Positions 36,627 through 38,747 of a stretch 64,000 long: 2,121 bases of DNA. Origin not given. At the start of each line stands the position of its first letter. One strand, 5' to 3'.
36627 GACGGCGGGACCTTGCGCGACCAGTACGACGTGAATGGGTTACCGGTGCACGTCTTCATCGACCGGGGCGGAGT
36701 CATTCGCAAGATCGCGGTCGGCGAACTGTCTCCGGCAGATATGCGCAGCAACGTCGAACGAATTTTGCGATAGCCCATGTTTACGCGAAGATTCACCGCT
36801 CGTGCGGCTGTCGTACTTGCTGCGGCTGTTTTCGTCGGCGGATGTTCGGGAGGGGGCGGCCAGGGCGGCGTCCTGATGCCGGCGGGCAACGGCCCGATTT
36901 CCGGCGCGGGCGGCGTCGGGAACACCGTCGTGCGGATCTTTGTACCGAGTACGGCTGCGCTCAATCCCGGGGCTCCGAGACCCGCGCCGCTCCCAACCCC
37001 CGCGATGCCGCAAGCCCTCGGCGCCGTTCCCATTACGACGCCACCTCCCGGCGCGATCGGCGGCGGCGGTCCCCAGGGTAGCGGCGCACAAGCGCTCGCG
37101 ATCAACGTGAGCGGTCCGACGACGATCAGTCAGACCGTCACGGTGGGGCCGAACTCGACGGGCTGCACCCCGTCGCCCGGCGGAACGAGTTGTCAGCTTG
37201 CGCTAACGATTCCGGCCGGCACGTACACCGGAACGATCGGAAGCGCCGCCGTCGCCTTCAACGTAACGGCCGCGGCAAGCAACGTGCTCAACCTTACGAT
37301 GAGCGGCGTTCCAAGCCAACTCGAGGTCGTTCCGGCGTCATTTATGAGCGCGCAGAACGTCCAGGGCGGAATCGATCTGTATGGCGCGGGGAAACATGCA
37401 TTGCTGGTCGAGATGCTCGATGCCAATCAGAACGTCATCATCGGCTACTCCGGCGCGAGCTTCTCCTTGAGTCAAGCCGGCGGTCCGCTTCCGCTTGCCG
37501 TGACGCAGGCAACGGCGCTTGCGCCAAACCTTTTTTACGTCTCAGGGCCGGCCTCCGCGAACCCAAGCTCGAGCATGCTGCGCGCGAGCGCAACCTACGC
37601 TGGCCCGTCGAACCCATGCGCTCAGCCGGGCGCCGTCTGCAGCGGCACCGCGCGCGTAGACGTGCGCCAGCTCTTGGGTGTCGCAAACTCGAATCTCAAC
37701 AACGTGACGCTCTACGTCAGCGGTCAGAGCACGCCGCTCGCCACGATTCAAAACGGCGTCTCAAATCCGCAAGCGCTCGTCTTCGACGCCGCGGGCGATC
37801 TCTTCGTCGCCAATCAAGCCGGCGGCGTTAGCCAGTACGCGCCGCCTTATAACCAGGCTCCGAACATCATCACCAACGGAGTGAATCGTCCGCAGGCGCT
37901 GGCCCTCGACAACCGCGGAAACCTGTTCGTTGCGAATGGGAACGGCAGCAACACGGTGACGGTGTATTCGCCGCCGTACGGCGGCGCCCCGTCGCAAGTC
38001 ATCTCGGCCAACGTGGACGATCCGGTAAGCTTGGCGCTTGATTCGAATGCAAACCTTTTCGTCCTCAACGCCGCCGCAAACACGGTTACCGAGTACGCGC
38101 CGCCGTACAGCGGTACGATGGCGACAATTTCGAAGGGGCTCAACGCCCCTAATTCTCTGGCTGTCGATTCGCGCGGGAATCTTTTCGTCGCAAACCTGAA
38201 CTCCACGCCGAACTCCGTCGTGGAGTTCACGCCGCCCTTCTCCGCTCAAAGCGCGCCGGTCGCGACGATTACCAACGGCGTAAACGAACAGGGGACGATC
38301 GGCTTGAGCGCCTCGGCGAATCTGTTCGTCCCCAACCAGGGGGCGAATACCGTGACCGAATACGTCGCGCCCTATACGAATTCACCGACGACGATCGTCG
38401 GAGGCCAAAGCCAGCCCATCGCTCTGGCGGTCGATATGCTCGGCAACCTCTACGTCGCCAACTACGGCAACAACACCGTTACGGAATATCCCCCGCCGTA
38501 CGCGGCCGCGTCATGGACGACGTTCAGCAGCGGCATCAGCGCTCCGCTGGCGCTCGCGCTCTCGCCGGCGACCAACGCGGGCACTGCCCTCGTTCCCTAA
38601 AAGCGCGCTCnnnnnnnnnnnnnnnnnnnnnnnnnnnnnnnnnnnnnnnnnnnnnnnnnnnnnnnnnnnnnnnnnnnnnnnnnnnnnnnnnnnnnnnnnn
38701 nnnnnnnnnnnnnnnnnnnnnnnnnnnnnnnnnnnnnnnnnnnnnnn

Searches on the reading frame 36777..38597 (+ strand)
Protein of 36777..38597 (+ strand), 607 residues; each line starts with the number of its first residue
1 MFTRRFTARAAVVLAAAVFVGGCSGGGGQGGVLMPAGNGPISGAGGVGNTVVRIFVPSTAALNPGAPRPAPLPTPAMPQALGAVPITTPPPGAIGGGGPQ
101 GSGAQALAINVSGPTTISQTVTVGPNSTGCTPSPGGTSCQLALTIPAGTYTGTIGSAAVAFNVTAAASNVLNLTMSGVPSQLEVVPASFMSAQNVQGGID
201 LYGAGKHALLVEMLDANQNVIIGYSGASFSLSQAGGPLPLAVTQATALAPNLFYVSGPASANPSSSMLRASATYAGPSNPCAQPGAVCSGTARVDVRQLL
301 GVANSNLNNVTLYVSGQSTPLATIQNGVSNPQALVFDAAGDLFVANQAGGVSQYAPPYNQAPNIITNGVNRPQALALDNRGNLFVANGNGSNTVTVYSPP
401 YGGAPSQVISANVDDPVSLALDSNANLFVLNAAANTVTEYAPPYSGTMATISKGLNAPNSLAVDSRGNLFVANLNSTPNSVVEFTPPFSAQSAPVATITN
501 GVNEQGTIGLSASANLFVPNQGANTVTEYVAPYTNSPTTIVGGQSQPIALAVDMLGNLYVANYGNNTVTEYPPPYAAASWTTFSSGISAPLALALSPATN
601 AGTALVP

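Call 26: search_protein_families(library=pfam, proteins=[window:36777-38597:+], max_evalue=0.00001)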
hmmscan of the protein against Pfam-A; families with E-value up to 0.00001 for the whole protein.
window:36777-38597:+ (607 aa): 2 families
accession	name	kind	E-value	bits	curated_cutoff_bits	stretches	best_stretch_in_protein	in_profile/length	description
PF01436.27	NHL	-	1.9e-11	43.8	20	0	546-569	3-26/28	NHL repeat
PF06739.17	SBBP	-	2.4e-06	27.8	20.5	0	458-472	15-29/38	Beta-propeller repeat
